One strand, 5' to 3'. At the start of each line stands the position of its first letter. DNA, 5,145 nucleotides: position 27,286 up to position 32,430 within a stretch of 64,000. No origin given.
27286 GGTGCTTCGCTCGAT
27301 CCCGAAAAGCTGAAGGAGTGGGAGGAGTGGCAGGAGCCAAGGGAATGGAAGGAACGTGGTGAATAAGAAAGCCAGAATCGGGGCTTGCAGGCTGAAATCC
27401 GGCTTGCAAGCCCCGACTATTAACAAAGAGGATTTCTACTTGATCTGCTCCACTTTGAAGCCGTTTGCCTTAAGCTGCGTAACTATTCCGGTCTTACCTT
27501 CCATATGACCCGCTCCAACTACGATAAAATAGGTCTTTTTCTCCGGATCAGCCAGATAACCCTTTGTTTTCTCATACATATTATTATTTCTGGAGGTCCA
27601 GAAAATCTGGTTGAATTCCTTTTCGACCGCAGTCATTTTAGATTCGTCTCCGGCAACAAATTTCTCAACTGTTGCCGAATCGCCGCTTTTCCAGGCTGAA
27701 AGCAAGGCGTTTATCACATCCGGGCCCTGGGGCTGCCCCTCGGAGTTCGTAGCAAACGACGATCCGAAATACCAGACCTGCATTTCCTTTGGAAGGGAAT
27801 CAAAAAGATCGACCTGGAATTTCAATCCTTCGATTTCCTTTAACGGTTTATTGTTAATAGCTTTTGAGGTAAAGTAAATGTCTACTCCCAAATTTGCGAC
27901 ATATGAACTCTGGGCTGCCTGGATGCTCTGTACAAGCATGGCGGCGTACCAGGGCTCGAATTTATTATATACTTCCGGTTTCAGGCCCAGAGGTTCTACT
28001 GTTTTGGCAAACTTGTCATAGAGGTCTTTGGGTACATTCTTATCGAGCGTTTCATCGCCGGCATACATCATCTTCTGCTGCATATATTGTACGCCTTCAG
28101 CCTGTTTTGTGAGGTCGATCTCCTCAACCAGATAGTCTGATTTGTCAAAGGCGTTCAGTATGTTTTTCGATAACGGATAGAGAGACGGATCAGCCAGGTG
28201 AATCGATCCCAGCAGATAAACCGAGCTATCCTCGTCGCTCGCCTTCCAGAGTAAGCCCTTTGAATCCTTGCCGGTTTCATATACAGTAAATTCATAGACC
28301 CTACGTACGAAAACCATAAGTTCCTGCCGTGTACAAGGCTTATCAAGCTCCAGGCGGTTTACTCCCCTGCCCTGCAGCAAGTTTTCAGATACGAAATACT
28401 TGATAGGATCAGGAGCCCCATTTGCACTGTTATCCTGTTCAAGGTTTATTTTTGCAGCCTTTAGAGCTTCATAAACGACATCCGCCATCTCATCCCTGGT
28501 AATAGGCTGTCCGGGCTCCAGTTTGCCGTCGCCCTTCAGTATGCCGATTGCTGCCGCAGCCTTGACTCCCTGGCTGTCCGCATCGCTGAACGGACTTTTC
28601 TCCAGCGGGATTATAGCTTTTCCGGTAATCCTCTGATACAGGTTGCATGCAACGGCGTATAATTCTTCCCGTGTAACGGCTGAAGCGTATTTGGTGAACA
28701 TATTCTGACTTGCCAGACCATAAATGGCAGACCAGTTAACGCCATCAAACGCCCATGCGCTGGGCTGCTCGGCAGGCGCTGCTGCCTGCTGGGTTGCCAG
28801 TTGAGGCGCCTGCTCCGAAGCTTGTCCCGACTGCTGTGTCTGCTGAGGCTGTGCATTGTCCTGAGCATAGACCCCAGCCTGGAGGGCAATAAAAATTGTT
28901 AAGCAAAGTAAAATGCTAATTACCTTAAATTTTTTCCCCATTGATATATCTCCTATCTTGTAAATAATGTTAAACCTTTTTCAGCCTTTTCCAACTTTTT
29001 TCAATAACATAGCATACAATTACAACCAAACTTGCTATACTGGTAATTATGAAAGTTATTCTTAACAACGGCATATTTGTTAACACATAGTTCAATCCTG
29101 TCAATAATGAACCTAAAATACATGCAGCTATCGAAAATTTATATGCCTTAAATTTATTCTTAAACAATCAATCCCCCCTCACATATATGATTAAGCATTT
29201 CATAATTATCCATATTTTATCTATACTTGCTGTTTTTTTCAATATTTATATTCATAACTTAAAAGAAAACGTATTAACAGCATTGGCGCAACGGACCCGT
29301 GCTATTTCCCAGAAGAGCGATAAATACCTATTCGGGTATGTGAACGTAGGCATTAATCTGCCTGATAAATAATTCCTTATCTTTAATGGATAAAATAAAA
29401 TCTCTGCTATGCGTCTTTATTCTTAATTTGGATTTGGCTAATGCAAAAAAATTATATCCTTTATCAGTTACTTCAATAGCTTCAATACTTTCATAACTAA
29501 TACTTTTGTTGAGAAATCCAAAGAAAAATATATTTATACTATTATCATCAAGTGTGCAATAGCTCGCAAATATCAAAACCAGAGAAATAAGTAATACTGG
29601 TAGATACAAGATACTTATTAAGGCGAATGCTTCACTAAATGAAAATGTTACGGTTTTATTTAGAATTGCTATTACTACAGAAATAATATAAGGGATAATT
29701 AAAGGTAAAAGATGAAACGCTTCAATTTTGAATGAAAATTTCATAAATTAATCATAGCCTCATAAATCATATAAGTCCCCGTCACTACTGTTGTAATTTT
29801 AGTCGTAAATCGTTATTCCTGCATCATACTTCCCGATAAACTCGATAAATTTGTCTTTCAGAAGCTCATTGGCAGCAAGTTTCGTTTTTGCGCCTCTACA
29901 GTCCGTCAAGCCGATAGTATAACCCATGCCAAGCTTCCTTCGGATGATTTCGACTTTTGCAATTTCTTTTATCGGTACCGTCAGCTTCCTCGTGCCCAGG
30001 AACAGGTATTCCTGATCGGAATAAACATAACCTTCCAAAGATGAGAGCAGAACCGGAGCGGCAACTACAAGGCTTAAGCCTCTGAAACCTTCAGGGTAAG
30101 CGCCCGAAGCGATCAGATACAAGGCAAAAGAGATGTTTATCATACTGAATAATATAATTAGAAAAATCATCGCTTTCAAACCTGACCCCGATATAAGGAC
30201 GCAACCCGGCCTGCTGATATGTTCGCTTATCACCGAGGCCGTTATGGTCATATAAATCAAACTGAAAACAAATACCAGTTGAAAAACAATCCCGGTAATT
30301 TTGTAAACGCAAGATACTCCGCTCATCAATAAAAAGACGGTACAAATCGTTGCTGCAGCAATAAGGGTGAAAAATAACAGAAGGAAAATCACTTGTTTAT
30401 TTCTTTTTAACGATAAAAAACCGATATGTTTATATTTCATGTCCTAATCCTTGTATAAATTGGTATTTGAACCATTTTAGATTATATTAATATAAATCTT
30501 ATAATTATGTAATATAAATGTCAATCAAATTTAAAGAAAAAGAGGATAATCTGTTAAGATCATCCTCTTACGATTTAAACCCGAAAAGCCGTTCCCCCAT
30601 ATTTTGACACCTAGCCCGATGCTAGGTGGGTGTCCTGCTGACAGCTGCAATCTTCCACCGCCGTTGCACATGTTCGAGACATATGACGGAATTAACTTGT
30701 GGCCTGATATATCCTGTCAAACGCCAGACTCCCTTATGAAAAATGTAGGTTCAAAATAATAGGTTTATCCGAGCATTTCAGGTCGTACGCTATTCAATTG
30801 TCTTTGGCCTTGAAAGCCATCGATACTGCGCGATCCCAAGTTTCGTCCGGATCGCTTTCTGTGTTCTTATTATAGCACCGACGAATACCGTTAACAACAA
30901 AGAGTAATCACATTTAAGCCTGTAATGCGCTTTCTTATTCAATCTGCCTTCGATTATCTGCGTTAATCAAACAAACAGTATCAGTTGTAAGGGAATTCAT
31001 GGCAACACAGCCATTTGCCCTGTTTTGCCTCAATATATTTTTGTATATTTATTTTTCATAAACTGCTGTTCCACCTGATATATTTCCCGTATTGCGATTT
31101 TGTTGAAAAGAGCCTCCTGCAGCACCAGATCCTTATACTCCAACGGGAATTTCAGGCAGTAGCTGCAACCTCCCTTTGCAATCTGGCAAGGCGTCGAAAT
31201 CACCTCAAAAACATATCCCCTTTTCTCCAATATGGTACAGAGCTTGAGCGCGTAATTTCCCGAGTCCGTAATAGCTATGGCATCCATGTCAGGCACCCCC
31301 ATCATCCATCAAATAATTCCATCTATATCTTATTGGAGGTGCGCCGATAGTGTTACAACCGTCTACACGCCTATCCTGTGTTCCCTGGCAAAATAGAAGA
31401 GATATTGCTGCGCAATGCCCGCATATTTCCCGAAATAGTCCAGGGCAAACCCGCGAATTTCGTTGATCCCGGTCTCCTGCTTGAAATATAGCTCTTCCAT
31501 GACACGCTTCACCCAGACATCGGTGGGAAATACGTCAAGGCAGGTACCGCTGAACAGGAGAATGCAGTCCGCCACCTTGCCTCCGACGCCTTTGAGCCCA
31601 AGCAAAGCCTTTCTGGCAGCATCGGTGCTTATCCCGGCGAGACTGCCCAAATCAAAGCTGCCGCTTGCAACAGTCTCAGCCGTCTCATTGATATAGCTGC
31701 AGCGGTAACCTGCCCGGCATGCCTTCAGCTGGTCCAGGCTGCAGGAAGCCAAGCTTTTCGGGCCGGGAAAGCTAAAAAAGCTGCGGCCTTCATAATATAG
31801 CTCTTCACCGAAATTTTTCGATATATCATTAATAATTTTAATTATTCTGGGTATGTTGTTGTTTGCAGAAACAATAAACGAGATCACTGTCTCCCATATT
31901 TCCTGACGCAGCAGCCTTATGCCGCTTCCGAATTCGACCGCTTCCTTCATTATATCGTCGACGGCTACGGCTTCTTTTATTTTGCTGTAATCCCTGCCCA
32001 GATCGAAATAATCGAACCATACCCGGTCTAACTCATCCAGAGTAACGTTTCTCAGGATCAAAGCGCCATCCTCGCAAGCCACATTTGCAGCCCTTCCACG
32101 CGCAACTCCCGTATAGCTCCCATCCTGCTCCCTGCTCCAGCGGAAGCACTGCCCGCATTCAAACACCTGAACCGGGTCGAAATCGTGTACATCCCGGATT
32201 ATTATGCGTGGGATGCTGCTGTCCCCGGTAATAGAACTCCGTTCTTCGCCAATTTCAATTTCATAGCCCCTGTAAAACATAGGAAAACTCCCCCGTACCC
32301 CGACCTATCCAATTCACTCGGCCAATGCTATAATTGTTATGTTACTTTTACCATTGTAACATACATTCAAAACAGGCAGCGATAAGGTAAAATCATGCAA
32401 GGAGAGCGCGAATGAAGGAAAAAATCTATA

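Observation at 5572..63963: Window-wide pattern: in-frame low-complexity tandem repeats inserted into conserved housekeeping genes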

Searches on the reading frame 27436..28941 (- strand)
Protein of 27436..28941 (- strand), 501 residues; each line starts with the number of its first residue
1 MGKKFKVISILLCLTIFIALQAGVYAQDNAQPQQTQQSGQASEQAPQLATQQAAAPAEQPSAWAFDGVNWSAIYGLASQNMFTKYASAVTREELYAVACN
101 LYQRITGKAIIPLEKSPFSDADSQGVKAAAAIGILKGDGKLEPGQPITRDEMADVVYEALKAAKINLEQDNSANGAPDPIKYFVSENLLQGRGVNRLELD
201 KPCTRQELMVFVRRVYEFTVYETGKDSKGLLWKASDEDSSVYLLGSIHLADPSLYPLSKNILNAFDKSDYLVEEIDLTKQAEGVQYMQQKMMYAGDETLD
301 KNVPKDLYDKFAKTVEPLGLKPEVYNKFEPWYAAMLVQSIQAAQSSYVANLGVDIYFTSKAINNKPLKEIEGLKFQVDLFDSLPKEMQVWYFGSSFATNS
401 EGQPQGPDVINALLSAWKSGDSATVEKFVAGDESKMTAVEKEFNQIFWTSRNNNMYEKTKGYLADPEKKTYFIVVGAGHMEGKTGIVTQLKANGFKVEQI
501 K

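Call 25: search_protein_families(library=pfam, proteins=[window:27436-28941:-], max_evalue=0.00001)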
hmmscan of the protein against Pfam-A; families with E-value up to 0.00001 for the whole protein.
window:27436-28941:- (501 aa): 1 family
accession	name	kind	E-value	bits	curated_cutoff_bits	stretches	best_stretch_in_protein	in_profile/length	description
PF01963.22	TraB_PrgY_gumN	-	3.6e-62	211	26.8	1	230-499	1-263/263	TraB/PrgY/gumN family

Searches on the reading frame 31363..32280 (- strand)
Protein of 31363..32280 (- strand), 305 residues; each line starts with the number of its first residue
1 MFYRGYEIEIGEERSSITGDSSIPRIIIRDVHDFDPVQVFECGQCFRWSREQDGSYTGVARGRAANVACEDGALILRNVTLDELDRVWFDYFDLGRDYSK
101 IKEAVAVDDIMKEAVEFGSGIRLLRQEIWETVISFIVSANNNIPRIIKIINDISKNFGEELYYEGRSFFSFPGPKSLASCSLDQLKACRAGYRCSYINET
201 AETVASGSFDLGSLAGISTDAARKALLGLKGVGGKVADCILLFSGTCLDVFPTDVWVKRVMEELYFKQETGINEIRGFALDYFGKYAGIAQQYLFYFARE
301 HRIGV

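Call 26: search_protein_families(library=pfam, proteins=[window:31363-32280:-], max_evalue=0.00001)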
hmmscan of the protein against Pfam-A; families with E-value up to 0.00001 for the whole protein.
window:31363-32280:- (305 aa): 2 families
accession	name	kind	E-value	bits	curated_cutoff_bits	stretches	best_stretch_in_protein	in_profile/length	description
PF07934.18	OGG_N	-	3e-25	89.1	23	1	28-131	3-114/115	8-oxoguanine DNA glycosylase, N-terminal domain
PF00730.31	HhH-GPD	-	3.5e-09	37.4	26.2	1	133-269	1-91/108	HhH-GPD superfamily base excision DNA repair protein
